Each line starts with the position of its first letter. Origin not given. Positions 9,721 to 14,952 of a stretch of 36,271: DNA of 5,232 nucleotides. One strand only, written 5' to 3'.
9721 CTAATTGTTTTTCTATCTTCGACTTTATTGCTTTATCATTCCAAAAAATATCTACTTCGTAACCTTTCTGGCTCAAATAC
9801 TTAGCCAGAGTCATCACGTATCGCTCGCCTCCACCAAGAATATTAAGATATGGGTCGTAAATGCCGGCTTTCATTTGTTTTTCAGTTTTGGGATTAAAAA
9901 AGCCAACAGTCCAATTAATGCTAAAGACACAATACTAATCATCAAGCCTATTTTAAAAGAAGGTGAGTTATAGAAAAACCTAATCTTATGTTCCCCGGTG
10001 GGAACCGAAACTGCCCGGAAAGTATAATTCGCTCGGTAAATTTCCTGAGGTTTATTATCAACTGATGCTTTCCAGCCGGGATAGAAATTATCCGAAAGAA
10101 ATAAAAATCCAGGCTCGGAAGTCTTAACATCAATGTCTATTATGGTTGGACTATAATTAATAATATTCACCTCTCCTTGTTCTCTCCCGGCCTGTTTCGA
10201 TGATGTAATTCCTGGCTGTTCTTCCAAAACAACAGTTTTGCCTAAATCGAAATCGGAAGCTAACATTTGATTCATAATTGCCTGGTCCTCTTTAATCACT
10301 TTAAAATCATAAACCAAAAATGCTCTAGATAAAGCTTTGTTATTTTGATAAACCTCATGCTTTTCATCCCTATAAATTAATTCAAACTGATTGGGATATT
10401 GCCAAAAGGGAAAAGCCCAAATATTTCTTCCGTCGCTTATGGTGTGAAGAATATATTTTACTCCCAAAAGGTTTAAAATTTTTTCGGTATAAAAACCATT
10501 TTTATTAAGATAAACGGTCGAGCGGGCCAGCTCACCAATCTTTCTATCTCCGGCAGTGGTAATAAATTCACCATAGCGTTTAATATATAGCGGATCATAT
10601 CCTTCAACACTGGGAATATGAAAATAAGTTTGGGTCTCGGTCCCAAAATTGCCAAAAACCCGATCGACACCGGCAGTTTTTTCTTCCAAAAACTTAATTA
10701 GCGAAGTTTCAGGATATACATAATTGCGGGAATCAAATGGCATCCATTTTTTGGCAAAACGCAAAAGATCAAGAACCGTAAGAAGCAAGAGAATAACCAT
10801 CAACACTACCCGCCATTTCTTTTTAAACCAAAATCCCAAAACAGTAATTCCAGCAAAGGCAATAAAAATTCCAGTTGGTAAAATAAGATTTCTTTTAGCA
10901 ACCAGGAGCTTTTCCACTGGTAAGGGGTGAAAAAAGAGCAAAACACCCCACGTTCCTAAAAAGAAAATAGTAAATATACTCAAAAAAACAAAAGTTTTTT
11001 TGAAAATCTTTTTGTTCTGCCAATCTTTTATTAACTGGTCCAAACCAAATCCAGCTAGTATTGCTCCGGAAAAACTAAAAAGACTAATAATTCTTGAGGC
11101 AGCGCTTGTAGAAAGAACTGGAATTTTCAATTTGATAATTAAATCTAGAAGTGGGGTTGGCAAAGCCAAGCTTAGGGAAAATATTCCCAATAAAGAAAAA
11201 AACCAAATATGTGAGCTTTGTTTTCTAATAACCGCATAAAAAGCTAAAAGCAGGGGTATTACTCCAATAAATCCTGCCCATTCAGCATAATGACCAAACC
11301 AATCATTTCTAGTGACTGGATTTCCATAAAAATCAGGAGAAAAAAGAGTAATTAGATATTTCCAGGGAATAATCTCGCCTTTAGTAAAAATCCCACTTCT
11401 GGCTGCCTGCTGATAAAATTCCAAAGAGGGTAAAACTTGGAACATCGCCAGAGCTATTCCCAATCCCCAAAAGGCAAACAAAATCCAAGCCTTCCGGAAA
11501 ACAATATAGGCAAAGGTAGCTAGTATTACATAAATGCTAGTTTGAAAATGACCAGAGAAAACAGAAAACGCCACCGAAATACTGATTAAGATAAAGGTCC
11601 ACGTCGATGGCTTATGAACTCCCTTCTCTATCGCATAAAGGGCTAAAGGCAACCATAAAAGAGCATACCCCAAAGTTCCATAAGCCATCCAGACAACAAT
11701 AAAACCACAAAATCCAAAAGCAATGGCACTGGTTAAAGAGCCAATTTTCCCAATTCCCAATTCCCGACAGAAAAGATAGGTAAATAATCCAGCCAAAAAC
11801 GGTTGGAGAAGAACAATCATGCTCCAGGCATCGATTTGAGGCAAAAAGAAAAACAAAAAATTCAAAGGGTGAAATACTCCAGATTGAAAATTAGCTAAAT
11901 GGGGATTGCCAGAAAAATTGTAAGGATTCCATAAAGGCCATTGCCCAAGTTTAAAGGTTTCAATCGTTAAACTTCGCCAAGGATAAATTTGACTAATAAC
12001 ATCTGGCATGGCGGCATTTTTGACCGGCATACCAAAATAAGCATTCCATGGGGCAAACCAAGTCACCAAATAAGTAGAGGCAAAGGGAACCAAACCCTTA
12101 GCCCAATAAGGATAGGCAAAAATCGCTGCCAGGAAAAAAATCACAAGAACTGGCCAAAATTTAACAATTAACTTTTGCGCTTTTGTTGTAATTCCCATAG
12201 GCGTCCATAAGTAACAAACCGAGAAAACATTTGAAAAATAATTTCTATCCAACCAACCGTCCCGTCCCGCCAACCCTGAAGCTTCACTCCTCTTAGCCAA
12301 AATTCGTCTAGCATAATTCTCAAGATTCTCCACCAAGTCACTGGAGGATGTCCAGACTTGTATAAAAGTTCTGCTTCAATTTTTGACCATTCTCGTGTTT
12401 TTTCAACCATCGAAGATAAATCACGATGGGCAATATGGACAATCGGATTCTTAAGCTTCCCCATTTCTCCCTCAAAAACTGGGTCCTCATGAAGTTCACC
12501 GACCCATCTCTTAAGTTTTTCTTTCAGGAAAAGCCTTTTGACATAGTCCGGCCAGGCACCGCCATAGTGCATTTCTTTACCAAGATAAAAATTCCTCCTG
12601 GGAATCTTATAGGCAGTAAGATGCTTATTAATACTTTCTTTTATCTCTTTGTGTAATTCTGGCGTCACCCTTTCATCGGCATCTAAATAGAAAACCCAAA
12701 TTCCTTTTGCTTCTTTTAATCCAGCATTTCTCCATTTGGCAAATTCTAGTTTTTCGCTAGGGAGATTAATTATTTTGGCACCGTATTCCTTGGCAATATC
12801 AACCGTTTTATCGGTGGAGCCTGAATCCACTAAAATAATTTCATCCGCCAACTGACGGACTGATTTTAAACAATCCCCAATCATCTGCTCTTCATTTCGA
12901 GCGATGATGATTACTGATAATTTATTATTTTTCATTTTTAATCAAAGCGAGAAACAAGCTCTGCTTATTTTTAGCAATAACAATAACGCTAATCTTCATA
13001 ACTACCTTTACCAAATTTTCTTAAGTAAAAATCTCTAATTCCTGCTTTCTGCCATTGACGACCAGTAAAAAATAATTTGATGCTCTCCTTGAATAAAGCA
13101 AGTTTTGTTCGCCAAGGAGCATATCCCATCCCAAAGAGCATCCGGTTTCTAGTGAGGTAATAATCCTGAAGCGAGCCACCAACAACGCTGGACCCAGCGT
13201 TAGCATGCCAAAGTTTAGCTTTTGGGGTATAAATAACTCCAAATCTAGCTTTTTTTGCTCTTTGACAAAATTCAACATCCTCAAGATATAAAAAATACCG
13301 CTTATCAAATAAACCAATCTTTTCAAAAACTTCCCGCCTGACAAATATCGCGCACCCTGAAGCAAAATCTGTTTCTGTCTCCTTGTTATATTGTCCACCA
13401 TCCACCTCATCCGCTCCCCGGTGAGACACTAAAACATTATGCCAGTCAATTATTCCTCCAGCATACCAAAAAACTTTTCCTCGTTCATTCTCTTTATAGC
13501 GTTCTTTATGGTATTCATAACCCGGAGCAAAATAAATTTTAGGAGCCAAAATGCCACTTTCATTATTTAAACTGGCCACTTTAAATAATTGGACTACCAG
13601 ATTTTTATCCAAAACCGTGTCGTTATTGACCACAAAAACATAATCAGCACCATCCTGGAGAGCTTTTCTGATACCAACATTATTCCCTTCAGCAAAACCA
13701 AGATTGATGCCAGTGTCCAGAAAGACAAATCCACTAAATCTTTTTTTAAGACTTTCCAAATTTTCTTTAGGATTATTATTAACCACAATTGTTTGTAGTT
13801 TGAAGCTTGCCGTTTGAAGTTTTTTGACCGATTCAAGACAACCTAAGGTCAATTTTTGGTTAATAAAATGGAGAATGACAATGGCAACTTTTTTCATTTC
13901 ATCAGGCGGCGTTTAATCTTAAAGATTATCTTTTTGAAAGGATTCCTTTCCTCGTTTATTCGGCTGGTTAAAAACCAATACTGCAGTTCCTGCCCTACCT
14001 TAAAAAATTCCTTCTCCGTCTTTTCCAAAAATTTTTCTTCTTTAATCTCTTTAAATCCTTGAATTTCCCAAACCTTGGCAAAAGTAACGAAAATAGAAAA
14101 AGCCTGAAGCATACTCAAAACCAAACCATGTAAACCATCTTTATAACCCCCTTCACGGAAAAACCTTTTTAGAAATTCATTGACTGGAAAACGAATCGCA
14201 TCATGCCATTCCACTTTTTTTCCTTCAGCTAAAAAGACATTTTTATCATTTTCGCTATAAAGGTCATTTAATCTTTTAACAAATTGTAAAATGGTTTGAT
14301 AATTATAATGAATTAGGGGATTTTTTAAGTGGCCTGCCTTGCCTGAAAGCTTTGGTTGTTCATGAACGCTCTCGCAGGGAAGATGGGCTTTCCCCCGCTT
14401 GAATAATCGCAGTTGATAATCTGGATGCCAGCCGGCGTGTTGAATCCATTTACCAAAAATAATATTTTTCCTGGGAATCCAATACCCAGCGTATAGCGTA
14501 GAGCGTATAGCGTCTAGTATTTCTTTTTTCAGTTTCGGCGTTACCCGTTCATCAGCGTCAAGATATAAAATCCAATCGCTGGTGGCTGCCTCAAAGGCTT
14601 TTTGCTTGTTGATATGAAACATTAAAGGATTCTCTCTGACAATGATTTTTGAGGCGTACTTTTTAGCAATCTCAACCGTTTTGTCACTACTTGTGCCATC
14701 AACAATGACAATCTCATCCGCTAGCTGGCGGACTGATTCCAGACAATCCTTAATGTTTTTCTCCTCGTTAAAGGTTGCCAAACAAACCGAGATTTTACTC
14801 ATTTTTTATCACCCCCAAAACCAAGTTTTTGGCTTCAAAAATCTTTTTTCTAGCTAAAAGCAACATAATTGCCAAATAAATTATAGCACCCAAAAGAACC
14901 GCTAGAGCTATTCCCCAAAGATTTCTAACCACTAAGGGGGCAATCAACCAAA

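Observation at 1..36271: Wall-to-wall GT-C glycosyltransferase island: 16 polytopic transferases from about five families plus 8 GT2 in 36 kb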

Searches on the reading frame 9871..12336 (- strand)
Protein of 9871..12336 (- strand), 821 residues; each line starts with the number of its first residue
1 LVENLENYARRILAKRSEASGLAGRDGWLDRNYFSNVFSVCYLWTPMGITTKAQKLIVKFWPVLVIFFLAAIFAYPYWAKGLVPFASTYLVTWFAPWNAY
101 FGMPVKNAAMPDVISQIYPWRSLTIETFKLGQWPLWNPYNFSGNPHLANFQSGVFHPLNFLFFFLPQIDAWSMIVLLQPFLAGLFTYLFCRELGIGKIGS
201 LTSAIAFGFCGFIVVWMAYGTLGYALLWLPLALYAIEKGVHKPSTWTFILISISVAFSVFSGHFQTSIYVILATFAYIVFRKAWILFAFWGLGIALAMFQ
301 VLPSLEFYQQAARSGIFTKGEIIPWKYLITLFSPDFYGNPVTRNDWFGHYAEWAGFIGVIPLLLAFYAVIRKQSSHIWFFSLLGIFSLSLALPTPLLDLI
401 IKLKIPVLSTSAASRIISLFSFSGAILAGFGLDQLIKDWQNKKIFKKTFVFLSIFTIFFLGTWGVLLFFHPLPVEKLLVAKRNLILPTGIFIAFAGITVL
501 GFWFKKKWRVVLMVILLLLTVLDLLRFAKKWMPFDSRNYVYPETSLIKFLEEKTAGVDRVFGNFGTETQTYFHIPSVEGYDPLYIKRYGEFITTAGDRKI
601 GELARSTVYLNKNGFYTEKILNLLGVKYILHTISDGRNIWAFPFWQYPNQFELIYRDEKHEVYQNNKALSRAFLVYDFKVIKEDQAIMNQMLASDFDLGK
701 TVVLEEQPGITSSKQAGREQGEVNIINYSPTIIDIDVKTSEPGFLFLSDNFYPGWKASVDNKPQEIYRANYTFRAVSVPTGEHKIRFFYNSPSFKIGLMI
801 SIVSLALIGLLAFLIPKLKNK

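Call 4: search_protein_families(library=pfam, proteins=[window:9871-12336:-], max_evalue=0.01)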
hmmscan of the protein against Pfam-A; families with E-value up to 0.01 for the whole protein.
window:9871-12336:- (821 aa): 1 family
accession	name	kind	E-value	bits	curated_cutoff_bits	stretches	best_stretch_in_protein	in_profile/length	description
PF09586.16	YfhO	-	3e-24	85.9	28.5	2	155-676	76-595/835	Bacterial membrane protein YfhO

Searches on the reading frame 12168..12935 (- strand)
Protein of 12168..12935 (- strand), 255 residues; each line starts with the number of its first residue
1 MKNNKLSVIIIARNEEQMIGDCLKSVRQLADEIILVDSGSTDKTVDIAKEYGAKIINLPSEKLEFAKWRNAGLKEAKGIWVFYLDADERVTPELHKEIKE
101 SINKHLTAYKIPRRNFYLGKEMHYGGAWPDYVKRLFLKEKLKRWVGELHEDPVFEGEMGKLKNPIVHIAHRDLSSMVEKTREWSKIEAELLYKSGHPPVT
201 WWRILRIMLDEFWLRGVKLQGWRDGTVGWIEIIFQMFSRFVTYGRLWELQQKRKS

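Call 4: search_protein_families(library=pfam, proteins=[window:12168-12935:-], max_evalue=0.01)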
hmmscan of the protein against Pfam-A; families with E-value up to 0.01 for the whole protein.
window:12168-12935:- (255 aa): 4 families
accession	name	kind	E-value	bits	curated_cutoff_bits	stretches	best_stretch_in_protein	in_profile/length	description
PF00535.33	Glycos_transf_2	-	8.6e-26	91.3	23.3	1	7-130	1-131/168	Glycosyl transferase family 2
PF13704.12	Glyco_tranf_2_4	-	5.6e-08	33.6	27.5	1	13-90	1-84/98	Glycosyl transferase family 2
PF10111.15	Glyco_tranf_2_2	-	6.4e-05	23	27.3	1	7-96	1-100/276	Glycosyltransferase like family 2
PF13641.12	Glyco_tranf_2_3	-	0.0045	17.5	27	1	6-94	3-103/230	Glycosyltransferase like family 2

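Call 36: search_protein_families(library=ncbifam, proteins=[window:12168-12935:-], max_evalue=0.00001)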
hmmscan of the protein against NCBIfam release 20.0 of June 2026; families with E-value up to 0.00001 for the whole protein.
window:12168-12935:- (255 aa): 9 families
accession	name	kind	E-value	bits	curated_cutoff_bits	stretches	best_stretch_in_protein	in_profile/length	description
TIGR04283.1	glyco_like_mftF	equivalog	5.2e-16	58.9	182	1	6-105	1-100/221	TIGR04283 family arsenosugar biosynthesis glycosyltransferase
NF007482.0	PRK10073.1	equivalog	6.1e-14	51.7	423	1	3-98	5-106/334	glycosyltransferase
TIGR04195.1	S_glycosyl_SunS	equivalog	2.9e-13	49.4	350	1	8-154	61-204/421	SunS family peptide S-glycosyltransferase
NF010496.0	PRK13915.1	equivalog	3e-11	43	262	1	3-59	30-92/307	glucosyl-3-phosphoglycerate synthase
NF047683.1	TeichurnBiosyTuaG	equivalog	3.8e-08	33.3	400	1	3-107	5-116/252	teichuronic acid biosynthesis protein TuaG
NF058614.1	PPMAGASynPpgS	equivalog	5.6e-08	32.5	370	1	8-59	4-55/226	polyprenyl-phospho-N-acetylgalactosaminyl synthase PpgS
TIGR03965.1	mycofact_glyco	equivalog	1.1e-07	31.1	280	1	4-92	74-169/467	mycofactocin biosynthesis glycosyltransferase MftF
TIGR04182.1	glyco_TIGR04182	equivalog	1e-06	28.4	325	1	7-57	3-54/293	S-layer glycoprotein N-glycosyltransferase AglJ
NF041875.1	EPS_EpsD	equivalog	3.7e-06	26.6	370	1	6-119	1-114/325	exopolysaccharide biosynthesis glycosyltransferase EpsD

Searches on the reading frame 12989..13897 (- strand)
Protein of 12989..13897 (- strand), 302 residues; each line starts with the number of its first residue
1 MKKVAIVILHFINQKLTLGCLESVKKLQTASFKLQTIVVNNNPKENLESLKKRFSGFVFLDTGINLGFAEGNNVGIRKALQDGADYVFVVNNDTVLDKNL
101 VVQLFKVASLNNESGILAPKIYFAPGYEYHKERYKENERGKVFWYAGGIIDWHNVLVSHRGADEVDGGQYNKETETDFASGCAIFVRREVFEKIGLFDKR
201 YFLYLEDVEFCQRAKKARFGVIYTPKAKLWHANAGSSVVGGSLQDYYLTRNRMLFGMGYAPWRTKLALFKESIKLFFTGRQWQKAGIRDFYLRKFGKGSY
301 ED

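Call 4: search_protein_families(library=pfam, proteins=[window:12989-13897:-], max_evalue=0.01)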
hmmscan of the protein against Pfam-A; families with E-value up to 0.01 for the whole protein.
window:12989-13897:- (302 aa): 3 families
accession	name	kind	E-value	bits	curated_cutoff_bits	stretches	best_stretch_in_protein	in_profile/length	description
PF00535.33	Glycos_transf_2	-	3.3e-09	37.4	23.3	1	6-195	2-168/168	Glycosyl transferase family 2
PF13641.12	Glyco_tranf_2_3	-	1.4e-05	25.7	27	1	84-234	87-214/230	Glycosyltransferase like family 2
PF13632.12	Glyco_trans_2_3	-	0.00089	19.6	27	1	181-256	74-142/198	Glycosyl transferase family group 2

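Call 36: search_protein_families(library=ncbifam, proteins=[window:12989-13897:-], max_evalue=0.00001)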
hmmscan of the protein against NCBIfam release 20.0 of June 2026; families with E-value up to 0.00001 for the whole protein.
window:12989-13897:- (302 aa): 4 families
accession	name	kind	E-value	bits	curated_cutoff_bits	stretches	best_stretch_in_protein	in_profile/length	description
TIGR01556.1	rhamnosyltran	subfamily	1.8e-19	70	200.55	2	165-254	136-234/281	rhamnosyltransferase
NF050113.1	gal_furan_GlfT1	equivalog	1.7e-08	34.2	330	1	6-109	4-106/290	galactofuranosyltransferase GlfT1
TIGR03965.1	mycofact_glyco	equivalog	5.2e-07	28.9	280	1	179-232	229-281/467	mycofactocin biosynthesis glycosyltransferase MftF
TIGR03937.1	PgaC_IcaA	equivalog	4.6e-06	25.8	422.3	0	3-109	46-151/407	poly-beta-1,6-N-acetyl-D-glucosamine synthase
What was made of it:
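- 12989..13897 (-): GT2_d, rhamnosyltransferase/GlfT1-like GT2. NCBIfam TIGR01556 1.8e-19 and GlfT1 1.7e-8 (call 36).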

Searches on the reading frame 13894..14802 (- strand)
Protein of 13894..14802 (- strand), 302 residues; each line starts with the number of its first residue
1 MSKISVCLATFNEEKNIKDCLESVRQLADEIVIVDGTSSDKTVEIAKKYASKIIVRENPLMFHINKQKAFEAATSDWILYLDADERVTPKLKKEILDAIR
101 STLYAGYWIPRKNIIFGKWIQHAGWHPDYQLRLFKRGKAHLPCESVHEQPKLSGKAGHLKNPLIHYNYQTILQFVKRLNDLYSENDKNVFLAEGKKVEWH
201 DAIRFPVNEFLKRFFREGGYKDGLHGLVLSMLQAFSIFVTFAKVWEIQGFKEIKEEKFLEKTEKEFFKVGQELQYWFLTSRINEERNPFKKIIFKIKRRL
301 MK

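Call 5: search_protein_families(library=pfam, proteins=[window:13894-14802:-], max_evalue=0.01)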
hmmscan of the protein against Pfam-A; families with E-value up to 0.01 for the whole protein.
window:13894-14802:- (302 aa): 2 families
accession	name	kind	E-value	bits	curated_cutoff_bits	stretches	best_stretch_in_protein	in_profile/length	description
PF00535.33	Glycos_transf_2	-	4.5e-26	92.2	23.3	1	5-141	1-149/168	Glycosyl transferase family 2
PF13704.12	Glyco_tranf_2_4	-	9.5e-07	29.7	27.5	1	12-86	2-83/98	Glycosyl transferase family 2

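Call 36: search_protein_families(library=ncbifam, proteins=[window:13894-14802:-], max_evalue=0.00001)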
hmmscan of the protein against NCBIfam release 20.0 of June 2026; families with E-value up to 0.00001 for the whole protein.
window:13894-14802:- (302 aa): 9 families
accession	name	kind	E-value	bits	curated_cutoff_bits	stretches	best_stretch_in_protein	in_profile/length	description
TIGR04195.1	S_glycosyl_SunS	equivalog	1.9e-14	53.3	350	1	4-86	59-143/421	SunS family peptide S-glycosyltransferase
TIGR04283.1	glyco_like_mftF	equivalog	2.7e-13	50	182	1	4-101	1-100/221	TIGR04283 family arsenosugar biosynthesis glycosyltransferase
NF007482.0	PRK10073.1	equivalog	1.1e-09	37.7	423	1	2-97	6-108/334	glycosyltransferase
NF010496.0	PRK13915.1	equivalog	2.7e-09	36.6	262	1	2-91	31-134/307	glucosyl-3-phosphoglycerate synthase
TIGR04182.1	glyco_TIGR04182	equivalog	5.5e-09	35.8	325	1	4-100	2-98/293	S-layer glycoprotein N-glycosyltransferase AglJ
NF041391.1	DPhHxTase_Halo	equivalog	3.6e-07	29.4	375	1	9-99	2-93/213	dolichyl-phosphate hexose transferase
NF038302.1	EPS_HpsE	equivalog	4.6e-07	29.1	300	1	3-87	2-99/307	hormogonium polysaccharide biosynthesis glycosyltransferase HpsE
NF045692.1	OglycostaseCruG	equivalog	9.6e-07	28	600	1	1-101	40-154/386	2'-O-glycosyltransferase CruG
NF047683.1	TeichurnBiosyTuaG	equivalog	1.3e-06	28.3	400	1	3-95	7-108/252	teichuronic acid biosynthesis protein TuaG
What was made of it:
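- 13894..14802 (-): GT2_e, cytoplasmic GT2. Calls 5 and 36.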
